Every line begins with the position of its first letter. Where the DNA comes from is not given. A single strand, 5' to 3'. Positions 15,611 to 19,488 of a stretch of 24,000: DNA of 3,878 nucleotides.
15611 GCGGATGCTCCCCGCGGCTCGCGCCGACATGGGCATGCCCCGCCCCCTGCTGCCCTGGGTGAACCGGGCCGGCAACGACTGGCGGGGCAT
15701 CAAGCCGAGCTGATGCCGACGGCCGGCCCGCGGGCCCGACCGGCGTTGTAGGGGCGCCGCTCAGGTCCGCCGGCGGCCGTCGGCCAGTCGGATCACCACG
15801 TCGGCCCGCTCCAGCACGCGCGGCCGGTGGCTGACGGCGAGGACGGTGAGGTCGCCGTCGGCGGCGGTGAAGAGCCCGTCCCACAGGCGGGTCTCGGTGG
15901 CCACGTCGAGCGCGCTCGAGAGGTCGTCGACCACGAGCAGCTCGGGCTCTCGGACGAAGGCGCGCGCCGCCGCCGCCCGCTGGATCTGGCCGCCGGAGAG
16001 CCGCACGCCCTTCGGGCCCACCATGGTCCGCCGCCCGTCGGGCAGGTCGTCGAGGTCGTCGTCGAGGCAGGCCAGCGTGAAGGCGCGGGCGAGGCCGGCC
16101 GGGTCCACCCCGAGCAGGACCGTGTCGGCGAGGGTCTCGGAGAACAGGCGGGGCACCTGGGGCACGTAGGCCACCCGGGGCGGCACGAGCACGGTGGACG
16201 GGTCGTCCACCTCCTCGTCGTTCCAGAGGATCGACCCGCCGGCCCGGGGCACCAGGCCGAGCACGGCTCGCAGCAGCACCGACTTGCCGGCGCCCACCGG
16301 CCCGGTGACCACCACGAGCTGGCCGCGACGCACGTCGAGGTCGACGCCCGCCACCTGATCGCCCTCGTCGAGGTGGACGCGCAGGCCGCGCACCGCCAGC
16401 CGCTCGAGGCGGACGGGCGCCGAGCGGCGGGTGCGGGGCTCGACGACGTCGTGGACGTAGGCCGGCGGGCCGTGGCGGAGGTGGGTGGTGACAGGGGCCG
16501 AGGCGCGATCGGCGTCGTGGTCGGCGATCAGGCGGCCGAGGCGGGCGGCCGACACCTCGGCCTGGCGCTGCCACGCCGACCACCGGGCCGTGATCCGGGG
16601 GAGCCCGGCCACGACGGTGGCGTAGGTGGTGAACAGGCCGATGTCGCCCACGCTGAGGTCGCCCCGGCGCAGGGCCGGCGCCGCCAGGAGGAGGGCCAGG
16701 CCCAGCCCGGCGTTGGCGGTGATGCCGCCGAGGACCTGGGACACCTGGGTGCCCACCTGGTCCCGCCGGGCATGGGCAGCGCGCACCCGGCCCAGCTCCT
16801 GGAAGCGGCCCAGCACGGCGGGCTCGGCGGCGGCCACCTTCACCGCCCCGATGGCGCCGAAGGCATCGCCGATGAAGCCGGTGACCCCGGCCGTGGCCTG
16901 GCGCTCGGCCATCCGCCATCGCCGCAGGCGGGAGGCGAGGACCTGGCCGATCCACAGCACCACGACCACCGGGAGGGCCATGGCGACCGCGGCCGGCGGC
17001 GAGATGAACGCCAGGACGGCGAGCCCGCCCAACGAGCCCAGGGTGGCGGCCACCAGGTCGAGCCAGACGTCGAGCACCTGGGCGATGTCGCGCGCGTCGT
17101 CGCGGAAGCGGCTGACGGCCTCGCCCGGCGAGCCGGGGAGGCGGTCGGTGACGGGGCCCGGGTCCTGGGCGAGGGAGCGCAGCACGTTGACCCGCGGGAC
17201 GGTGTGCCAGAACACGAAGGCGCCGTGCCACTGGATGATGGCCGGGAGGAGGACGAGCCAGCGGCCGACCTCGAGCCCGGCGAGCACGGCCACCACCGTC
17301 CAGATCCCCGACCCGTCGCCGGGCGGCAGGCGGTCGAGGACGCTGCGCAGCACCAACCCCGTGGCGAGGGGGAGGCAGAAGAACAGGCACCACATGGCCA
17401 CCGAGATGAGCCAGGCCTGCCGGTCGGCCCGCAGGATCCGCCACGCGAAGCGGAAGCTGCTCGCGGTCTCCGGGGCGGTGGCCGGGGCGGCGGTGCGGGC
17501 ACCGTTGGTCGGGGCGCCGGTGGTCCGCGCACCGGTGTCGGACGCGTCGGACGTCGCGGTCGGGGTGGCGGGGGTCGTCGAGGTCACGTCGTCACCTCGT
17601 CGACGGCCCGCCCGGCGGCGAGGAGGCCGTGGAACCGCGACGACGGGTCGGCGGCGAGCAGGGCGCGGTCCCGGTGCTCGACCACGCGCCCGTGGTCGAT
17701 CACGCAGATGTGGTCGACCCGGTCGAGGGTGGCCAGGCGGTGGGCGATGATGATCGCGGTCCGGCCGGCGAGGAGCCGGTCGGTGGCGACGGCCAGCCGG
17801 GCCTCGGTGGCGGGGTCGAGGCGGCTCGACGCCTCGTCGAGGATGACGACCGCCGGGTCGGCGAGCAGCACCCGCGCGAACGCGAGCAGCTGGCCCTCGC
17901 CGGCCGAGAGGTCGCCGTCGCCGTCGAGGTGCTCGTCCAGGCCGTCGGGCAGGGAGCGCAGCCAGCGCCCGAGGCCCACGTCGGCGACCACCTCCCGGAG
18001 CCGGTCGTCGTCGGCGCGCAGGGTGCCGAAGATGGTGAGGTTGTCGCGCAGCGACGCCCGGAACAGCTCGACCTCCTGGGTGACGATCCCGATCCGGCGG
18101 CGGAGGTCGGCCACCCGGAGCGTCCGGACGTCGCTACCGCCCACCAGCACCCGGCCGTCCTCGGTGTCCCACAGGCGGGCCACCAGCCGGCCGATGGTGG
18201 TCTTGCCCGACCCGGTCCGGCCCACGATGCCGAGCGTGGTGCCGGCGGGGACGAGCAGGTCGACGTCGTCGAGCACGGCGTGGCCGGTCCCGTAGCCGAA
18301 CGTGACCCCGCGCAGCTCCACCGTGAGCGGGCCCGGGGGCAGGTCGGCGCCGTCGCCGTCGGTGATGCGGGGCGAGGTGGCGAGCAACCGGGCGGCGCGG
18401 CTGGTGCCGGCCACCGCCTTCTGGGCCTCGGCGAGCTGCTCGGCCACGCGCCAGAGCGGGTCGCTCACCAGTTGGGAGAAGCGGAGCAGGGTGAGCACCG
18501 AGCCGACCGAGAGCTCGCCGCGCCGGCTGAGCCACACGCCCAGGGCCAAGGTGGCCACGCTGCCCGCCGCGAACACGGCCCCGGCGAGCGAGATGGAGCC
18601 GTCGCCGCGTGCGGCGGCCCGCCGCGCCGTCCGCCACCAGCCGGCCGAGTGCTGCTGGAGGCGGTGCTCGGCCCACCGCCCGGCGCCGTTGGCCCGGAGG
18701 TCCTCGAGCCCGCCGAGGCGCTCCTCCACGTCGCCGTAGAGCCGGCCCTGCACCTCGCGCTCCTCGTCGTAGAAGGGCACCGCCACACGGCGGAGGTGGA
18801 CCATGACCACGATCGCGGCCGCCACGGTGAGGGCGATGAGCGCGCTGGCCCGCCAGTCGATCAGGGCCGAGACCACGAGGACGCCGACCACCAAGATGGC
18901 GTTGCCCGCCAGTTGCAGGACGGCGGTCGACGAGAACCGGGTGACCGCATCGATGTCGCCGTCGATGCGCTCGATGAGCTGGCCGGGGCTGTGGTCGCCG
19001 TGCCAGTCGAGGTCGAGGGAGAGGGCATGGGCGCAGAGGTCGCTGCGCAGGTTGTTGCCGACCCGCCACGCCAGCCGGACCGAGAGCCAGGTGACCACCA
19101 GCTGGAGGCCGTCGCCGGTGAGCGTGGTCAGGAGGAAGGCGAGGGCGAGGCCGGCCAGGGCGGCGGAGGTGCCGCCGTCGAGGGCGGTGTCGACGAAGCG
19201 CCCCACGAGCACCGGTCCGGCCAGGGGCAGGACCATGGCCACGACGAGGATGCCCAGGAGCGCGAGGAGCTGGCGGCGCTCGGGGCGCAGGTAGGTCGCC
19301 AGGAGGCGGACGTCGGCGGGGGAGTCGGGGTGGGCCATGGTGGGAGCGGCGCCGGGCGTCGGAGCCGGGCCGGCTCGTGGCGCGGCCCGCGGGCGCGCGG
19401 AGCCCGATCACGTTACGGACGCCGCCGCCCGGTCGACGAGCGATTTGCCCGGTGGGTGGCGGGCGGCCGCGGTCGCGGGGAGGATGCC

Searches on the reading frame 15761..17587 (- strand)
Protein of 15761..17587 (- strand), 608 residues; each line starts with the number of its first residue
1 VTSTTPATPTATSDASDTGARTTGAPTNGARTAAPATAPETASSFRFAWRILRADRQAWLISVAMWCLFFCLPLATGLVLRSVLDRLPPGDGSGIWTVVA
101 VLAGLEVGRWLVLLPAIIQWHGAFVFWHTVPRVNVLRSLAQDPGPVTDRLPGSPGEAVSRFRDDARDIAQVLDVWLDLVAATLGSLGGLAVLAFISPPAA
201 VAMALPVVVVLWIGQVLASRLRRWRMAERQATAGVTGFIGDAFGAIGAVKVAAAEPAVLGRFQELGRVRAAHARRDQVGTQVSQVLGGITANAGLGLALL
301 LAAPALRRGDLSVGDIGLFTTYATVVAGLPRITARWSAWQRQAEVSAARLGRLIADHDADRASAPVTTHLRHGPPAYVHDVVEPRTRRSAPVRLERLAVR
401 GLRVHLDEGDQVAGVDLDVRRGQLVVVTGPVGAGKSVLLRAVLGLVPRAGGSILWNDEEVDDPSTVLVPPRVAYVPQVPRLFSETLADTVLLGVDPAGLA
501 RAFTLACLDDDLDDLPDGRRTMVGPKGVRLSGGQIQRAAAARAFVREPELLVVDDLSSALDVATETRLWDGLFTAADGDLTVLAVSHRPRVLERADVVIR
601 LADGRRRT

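Call 90: search_protein_families(library=pfam, max_evalue=0.00001, proteins=[window:15761-17587:-])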
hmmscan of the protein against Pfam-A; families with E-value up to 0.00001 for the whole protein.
window:15761-17587:- (608 aa): 3 families
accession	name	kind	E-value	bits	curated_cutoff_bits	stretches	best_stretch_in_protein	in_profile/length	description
PF00005.33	ABC_tran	-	4.6e-20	73.1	25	1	414-555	3-134/137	ABC transporter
PF00664.28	ABC_membrane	-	2.7e-10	40.9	28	1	139-326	84-270/274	ABC transporter transmembrane region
PF13191.12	AAA_16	-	5.2e-06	27.5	32.6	0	419-557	19-142/167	AAA ATPase domain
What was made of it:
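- On GntR family, YtrA subfamily (for G2 and G1): The ABC pair at 15761..19338 is a separate unit beyond secA (call 90).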

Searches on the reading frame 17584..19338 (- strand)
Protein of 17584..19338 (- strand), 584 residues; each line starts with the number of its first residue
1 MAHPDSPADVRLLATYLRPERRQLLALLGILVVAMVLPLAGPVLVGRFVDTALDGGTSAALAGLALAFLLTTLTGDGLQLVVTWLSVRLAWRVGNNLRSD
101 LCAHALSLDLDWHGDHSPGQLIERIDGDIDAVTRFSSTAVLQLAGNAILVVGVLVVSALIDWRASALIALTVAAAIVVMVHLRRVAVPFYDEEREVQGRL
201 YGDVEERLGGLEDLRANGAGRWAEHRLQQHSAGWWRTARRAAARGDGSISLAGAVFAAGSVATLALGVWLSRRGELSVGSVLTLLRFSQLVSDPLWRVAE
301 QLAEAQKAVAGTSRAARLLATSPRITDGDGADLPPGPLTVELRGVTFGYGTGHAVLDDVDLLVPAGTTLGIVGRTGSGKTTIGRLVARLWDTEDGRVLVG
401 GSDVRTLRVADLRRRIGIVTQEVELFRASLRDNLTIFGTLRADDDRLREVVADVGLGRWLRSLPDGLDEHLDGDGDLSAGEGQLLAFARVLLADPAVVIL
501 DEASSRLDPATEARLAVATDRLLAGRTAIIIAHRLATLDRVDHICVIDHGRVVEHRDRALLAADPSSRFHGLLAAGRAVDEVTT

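Call 90: search_protein_families(library=pfam, max_evalue=0.00001, proteins=[window:17584-19338:-])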
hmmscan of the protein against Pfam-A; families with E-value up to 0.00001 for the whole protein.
window:17584-19338:- (584 aa): 2 families
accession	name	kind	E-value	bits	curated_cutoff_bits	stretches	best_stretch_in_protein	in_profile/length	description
PF00664.28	ABC_membrane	-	5.6e-29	102.1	28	1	28-294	5-273/274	ABC transporter transmembrane region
PF00005.33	ABC_tran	-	3.7e-23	83.1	25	1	356-504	1-136/137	ABC transporter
